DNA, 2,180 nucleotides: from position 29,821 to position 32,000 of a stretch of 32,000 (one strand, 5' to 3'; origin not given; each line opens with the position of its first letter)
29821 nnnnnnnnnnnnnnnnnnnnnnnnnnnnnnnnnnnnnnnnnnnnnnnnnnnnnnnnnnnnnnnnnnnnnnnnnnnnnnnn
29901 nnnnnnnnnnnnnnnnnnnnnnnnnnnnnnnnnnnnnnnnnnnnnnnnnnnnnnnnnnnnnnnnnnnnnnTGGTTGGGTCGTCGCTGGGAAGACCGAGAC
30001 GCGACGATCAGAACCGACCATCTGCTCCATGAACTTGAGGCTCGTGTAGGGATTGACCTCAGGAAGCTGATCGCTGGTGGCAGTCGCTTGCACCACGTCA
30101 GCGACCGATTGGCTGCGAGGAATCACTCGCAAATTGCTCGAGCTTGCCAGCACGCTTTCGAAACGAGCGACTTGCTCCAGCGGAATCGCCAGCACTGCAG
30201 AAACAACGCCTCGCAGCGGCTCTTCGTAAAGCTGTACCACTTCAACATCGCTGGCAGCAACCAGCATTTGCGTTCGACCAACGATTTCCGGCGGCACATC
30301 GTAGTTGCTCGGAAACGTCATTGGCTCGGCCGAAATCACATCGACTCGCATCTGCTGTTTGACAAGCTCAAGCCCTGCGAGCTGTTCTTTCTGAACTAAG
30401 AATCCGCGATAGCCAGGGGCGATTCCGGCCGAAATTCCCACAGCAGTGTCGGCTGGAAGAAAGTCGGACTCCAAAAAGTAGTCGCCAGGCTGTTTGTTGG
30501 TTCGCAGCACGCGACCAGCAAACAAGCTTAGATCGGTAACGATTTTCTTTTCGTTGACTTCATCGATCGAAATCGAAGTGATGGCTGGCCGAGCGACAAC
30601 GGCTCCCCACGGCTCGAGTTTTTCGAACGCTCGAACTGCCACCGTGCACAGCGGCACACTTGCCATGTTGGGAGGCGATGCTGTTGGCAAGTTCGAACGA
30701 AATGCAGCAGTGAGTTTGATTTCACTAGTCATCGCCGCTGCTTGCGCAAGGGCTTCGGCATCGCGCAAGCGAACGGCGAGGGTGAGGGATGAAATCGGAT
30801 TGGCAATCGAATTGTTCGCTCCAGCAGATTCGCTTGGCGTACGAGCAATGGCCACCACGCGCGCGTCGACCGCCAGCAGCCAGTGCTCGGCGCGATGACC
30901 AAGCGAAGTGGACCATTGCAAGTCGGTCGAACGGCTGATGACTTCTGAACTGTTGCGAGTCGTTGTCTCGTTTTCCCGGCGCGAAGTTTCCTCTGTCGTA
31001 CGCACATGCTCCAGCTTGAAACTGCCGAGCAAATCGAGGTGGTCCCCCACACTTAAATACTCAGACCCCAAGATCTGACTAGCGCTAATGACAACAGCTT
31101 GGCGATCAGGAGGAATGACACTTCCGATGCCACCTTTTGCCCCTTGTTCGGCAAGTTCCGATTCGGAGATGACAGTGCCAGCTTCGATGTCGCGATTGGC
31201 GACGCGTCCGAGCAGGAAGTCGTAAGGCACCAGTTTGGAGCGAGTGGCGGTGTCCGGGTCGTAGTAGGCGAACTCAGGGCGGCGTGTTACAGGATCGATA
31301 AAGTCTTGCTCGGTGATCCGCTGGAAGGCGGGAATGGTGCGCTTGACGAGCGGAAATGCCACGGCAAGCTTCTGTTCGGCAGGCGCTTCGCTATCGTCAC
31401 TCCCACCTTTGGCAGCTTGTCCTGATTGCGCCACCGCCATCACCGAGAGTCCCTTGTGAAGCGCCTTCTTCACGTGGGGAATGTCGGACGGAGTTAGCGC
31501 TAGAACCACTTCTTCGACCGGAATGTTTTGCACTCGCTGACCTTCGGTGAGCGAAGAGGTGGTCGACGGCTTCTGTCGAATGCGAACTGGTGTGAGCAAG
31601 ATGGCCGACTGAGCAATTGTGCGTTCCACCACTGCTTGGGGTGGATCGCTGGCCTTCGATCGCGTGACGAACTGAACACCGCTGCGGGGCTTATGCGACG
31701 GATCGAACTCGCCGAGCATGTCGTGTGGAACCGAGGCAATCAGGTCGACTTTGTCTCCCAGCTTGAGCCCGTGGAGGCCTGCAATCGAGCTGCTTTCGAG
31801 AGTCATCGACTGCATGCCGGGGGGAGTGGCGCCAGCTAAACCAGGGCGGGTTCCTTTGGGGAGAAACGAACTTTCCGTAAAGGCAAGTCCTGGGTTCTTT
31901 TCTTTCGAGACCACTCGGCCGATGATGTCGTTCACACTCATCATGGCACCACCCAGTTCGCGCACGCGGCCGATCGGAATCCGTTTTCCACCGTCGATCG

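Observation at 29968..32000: Concatenated CpaB: at least three CpaB/RcpC-like modules in one ORF that is still open at the window edge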

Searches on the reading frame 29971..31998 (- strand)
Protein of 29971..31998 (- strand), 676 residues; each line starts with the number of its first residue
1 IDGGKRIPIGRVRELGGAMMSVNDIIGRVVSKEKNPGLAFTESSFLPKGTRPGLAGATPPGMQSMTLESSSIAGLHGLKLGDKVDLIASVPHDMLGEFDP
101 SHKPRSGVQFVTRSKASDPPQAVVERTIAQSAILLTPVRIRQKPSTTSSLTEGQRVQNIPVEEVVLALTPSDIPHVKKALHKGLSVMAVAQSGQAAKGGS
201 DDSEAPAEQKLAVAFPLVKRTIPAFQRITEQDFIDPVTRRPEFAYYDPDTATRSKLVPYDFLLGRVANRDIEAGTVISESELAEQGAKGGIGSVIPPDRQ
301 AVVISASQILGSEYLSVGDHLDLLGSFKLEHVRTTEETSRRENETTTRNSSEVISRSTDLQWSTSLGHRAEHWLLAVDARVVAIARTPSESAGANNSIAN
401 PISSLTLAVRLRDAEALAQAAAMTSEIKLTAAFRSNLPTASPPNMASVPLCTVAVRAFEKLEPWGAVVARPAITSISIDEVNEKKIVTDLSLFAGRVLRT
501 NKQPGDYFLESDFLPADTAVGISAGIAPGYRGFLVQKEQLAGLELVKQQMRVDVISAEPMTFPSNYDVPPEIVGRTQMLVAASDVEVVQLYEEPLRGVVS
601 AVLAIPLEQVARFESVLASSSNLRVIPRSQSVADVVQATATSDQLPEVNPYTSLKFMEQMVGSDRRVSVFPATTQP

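Call 6: search_protein_families(library=pfam, proteins=[window:29971-31998:-], max_evalue=1)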
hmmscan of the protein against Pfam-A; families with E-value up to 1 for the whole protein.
window:29971-31998:- (676 aa): 2 families
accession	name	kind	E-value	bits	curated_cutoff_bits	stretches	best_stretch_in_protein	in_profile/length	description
PF16976.10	RcpC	-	5.3e-09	36.4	28.8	2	53-183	2-107/114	Flp pilus assembly protein RcpC/CpaB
PF08666.17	SAF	-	1.9e-06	28.8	21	1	219-282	7-62/63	SAF domain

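Call 8: find_homologous_proteins(query=window:29971-31998:-, max_evalue=0.001)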
Query window:29971-31998:- (676 aa): 20 proteins with E <= 0.001 among 8000 candidates.
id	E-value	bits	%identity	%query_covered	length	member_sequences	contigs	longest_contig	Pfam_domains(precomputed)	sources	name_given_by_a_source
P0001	0.0e+0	1443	99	100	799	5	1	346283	PF08666.18,PF16976.11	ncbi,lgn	-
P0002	0.0e+0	1265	86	100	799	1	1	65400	PF08666.18,PF16976.11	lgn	-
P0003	0.0e+0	1264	86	100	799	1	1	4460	PF08666.18,PF16976.11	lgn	-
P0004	0.0e+0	1260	86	100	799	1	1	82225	PF08666.18,PF16976.11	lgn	-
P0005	2.5e-279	946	65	100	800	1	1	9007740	PF16976.11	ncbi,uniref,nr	ncbi:hypothetical protein ETAA8_21220 [Anatilimnocola aggregata]|uniref:SAF domain-containing protei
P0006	2.7e-227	774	54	99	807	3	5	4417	PF08666.18,PF16976.11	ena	-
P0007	7.5e-221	753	52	99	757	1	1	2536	PF16976.11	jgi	jgi:hypothetical protein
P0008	1.1e-91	327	31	99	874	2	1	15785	PF08666.18,PF16976.11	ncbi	ncbi:MAG: hypothetical protein U0936_27310, partial [Planctomycetaceae bacterium]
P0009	2.0e-87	312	40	42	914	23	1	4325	PF08666.18,PF16976.11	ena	-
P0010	2.0e-86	309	29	99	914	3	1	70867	PF08666.18,PF16976.11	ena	-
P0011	9.0e-84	300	31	99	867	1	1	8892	PF16976.11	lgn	-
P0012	5.2e-80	288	35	87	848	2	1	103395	PF08666.18,PF16976.11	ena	-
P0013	8.6e-80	287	32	76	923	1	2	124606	PF08666.18,PF16976.11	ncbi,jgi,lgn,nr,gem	ncbi:MAG: hypothetical protein FJ297_04590 [Planctomycetes bacterium]|nr:hypothetical protein [Planc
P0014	1.0e-73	267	27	99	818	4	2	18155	PF08666.18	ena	-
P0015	7.8e-73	264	29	97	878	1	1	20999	PF08666.18,PF16976.11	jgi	jgi:hypothetical protein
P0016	2.9e-69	252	31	68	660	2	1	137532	PF08666.18,PF16976.11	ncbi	ncbi:MAG: hypothetical protein R3C99_07300 [Pirellulaceae bacterium]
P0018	3.9e-58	216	34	66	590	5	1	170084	PF16976.11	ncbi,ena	-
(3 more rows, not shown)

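Call 10: search_protein_families(library=pfam, proteins=[P0001, P0005, P0008, P0010, P0013, P0016, P0018], max_evalue=1)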
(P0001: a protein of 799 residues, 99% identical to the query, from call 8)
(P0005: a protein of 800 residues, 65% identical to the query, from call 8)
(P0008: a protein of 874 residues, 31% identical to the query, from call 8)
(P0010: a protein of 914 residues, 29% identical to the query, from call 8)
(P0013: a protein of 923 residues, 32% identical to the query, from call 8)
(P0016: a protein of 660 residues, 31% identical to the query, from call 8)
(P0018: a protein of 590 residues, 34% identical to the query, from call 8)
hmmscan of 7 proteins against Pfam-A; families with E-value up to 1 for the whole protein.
P0001 (799 aa): 2 families
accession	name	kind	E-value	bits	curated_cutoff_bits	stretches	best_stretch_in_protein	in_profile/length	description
PF16976.10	RcpC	-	1.4e-09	38.3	28.8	2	415-552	4-111/114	Flp pilus assembly protein RcpC/CpaB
PF08666.17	SAF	-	2.6e-06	28.3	21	1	342-405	7-62/63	SAF domain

P0005 (800 aa): 2 families
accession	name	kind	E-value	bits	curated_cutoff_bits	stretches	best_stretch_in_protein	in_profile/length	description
PF16976.10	RcpC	-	5.2e-09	36.5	28.8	3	176-306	2-106/114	Flp pilus assembly protein RcpC/CpaB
PF08666.17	SAF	-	0.00018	22.4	21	1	342-404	7-61/63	SAF domain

P0008 (874 aa): 3 families
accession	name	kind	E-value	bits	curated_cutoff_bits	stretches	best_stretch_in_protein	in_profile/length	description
PF08666.17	SAF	-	2e-08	35.1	21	1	349-390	22-62/63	SAF domain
PF16976.10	RcpC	-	2.4e-06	27.9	28.8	1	162-285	3-100/114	Flp pilus assembly protein RcpC/CpaB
PF24828.1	DUF7713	-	0.027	14.5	24.1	1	92-119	18-46/68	Domain of unknown function (DUF7713)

P0010 (914 aa): 2 families
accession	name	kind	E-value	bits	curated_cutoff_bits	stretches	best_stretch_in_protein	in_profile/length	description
PF16976.10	RcpC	-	1.7e-06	28.3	28.8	1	178-306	3-103/114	Flp pilus assembly protein RcpC/CpaB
PF08666.17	SAF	-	2.1e-06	28.6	21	1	381-409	33-62/63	SAF domain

P0013 (923 aa): 2 families
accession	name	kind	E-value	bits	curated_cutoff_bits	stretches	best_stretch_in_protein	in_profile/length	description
PF08666.17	SAF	-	9.1e-09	36.2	21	1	373-407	24-62/63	SAF domain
PF16976.10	RcpC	-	4.7e-06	26.9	28.8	1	178-236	3-40/114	Flp pilus assembly protein RcpC/CpaB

P0016 (660 aa): 2 families
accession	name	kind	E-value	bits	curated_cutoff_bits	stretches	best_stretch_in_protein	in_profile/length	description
PF16976.10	RcpC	-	5.5e-06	26.7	28.8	1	178-261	3-63/114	Flp pilus assembly protein RcpC/CpaB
PF08666.17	SAF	-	3.1e-05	24.9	21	1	377-405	33-62/63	SAF domain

P0018 (590 aa): 2 families
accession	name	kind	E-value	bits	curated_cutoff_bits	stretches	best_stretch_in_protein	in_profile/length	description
PF16976.10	RcpC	-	4e-07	30.4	28.8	2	178-313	2-108/114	Flp pilus assembly protein RcpC/CpaB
PF08666.17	SAF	-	0.00041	21.3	21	0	120-162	12-54/63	SAF domain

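Call 12: find_encoding_contigs(protein=P0001, flank=10000, max_places=3)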
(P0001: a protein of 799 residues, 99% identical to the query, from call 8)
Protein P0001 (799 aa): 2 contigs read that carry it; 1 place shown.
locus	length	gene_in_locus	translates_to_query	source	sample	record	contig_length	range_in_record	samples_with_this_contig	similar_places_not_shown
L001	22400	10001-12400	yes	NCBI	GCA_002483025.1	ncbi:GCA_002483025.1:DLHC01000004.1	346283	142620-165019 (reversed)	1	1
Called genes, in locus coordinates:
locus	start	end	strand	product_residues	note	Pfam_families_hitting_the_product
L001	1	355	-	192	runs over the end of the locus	PF00072:Response_reg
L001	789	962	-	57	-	PF01679:Pmp3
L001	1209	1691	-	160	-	PF10057:MpsC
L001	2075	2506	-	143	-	PF00072:Response_reg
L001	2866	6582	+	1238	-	PF01339:CheB_methylest, PF03705:CheR_N, PF01739:CheR, PF13596:PAS_10, PF00989:PAS, PF13426:PAS_9, PF07730:HisKA_3, PF02518:HATPase_c, +5 more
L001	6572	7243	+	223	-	PF00072:Response_reg, PF00196:GerE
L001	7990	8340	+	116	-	PF04021:Class_IIIsignal (weak)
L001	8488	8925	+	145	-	PF01478:Peptidase_A24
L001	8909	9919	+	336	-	PF07811:TadE (weak)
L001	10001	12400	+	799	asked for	PF16976:RcpC (faint), PF08666:SAF (faint)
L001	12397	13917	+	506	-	PF13400:Tad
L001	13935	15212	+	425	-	PF01656:CbiA, PF13614:AAA_31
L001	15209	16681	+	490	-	PF13191:AAA_16 (faint), PF00437:T2SSE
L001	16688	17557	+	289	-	PF00482:T2SSF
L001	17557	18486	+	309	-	PF00482:T2SSF, PF10319:7TM_GPCR_Srj (faint)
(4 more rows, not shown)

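Call 22: find_homologous_proteins(query=A1, max_evalue=1e-10)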
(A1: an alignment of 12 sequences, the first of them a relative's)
Query A1 (12 sequences) (799 aa, profile of the alignment): 26 proteins with E <= 1e-10 among 8000 candidates.
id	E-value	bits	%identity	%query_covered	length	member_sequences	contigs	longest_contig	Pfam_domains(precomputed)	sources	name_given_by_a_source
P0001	0.0e+0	1190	100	100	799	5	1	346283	PF08666.18,PF16976.11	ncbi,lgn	-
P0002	0.0e+0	1184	86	100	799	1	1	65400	PF08666.18,PF16976.11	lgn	-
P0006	0.0e+0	1176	52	100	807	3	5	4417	PF08666.18,PF16976.11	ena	-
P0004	0.0e+0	1176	86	100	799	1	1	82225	PF08666.18,PF16976.11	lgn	-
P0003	0.0e+0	1156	88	100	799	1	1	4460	PF08666.18,PF16976.11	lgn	-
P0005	0.0e+0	1152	65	100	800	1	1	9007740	PF16976.11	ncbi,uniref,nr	ncbi:hypothetical protein ETAA8_21220 [Anatilimnocola aggregata]|uniref:SAF domain-containing protei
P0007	0.0e+0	1118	51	93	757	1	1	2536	PF16976.11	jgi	jgi:hypothetical protein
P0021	7.3e-298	1008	32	85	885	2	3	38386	PF16976.11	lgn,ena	-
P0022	2.0e-257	874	27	96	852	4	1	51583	PF08666.18,PF16976.11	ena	-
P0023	9.1e-241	819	29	97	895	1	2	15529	PF08666.18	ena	-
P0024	2.7e-161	556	31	57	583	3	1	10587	PF16976.11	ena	-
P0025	8.1e-161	555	37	70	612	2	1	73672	PF16976.11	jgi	jgi:Flp pilus assembly protein CpaB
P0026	8.0e-158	545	32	53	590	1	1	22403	PF16976.11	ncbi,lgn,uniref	ncbi:hypothetical protein [Novipirellula sp.]|uniref:hypothetical protein n=1 Tax=Novipirellula sp. 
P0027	1.6e-157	544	34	53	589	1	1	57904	PF16976.11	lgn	-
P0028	9.3e-157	541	31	69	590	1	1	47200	PF16976.11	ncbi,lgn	-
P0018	3.0e-145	503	32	72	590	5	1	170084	PF16976.11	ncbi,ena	-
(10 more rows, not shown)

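Call 24: search_protein_representatives(protein=P0001)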
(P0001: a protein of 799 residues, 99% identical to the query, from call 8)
Query: 799 residues. Proteins with E-value up to 0.001 (for the whole library): 485; up to 1e-10: 342; up to 1e-30: 87. The best 150 are listed.
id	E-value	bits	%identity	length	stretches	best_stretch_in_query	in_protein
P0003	0.0e+00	1547.1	88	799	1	1-799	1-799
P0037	2.6e-169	581.5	42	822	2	8-662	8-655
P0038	1.5e-159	549.2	41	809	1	9-796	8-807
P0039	4.1e-121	422.2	35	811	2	21-667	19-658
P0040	1.5e-96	341.0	40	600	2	8-366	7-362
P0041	3.4e-96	339.8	36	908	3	2-408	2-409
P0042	1.5e-90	321.1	38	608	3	1-379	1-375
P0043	2.8e-88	313.7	38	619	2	1-376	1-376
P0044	6.0e-87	309.2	33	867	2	2-411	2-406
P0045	4.6e-86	306.3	32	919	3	2-406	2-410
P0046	5.1e-85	302.9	35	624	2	1-399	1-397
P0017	3.5e-84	300.1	36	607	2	8-364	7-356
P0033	1.7e-83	297.9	38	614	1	17-564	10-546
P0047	2.7e-83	297.1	33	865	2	1-409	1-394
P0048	4.3e-81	289.9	33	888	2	4-405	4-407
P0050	3.8e-79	283.5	36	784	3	141-663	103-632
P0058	2.6e-63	231.1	34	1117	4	24-408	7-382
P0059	1.4e-59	218.8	37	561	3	144-364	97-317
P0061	1.2e-53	199.1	30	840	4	142-405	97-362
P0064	1.3e-50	189.1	31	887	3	143-526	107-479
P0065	1.5e-50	188.9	34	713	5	144-370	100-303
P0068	1.1e-49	186.1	33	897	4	146-450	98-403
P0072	4.4e-47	177.4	30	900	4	142-447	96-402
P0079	1.4e-44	169.1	28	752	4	143-404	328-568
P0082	3.3e-43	164.6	28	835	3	146-446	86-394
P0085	2.6e-42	161.7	34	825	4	137-391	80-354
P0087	4.3e-42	160.9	43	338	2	145-335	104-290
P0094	6.6e-39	150.4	32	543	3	130-397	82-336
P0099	3.0e-36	141.6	39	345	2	136-318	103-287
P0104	3.9e-34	134.6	40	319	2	142-317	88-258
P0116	1.0e-31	126.6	42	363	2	140-319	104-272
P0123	9.4e-30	120.2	41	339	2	142-319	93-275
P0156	1.7e-25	106.0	41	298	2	148-276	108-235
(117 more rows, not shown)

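Call 29: find_related_loci(query=A1, collection=genome_contigs, flank=10000)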
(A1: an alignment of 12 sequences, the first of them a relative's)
Query A1 (799 aa) in genome_contigs; peptide patterns used: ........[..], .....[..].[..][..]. (x = any residue, [..] = any of these).
110 stretches matched a pattern; 47 encode a relative of the query (tblastn E <= 1e-3); 47 distinct loci.
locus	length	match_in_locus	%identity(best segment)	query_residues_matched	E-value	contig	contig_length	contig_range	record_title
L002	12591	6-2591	32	14-793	9e-105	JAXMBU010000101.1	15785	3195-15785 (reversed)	MAG: Planctomycetaceae bacterium isolate STL-PLA44 C3.11.fa-101, whole genome shotgun sequence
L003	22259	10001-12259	33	1-689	3e-102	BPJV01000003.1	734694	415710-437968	MAG: Pirellulaceae bacterium KatS3mg111 DNA, contig_2093, whole genome shotgun sequence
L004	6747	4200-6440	32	1-682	1e-99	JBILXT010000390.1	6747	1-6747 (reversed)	MAG: Planctomycetaceae bacterium isolate ME2018-11-08GD_3300034116_group8_bin32 Rohwer_bin1758_scaffold_8232_c1, whole g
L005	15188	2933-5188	32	1-688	5e-98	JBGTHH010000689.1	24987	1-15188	MAG: Pirellulaceae bacterium isolate JTS-RE234 k141_9163140, whole genome shotgun sequence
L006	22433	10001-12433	31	1-769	2e-94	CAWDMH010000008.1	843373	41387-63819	MAG: uncultured Planctomycetaceae bacterium isolate MFD04944.bin.2.203 genome assembly, contig: contig_40547, whole geno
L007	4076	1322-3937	31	1-799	1e-94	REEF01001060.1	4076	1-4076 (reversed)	MAG: Planctomycetaceae bacterium isolate PLM2.Bin2 NODE_30883_length_4076_cov_6.98607, whole genome shotgun sequence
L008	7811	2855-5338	30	37-795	5e-90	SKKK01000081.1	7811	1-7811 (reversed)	MAG: Planctomycetaceae bacterium isolate CSSed162cmA_153 CSSed16-2cmA-40061, whole genome shotgun sequence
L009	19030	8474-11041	30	1-793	2e-89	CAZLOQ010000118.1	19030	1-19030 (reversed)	MAG TPA_asm: uncultured Chitinophaga sp. isolate binchicken_co340_49 genome assembly, contig: NODE_1399_length_19030_cov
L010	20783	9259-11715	31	50-798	2e-88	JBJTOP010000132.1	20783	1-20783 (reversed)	MAG: Planctomycetaceae bacterium isolate samp_4449_VAMB_558 samp_4449_2008420, whole genome shotgun sequence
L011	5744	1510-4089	28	6-793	4e-88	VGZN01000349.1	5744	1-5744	MAG: Planctomycetota bacterium isolate K_Offshore_surface_mx_130 K_Offshore_surface_mx_130_Ga0194130_10019861, whole gen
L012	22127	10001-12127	31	1-683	4e-87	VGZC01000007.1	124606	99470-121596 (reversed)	MAG: Planctomycetota bacterium isolate M_DeepCast_65m_m2_011 M_DeepCast_65m_m2_011_Ga0194120_10000124, whole genome shot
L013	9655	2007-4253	31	1-689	2e-85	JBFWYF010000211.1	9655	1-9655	MAG: Pirellulaceae bacterium isolate CA_2019_TPBS_158 NODE_27647_length_9655_cov_3.429156_TPBS, whole genome shotgun seq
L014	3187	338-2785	29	28-793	1e-86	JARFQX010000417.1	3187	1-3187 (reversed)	MAG: Rubripirellula sp. isolate MAG_Ve_Sed_35 k141_5532678, whole genome shotgun sequence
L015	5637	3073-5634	28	2-788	3e-84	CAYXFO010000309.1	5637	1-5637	MAG TPA_asm: uncultured Pirellula sp. isolate SRP098346_co1_197 genome assembly, contig: NODE_21149_length_5637_cov_5.30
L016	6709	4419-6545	31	1-690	5e-83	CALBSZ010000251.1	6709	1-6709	MAG TPA_asm: uncultured Planctomycetaceae bacterium isolate SRR7515931_bin.40_CONCOCT_v1.1_MAG genome assembly, contig:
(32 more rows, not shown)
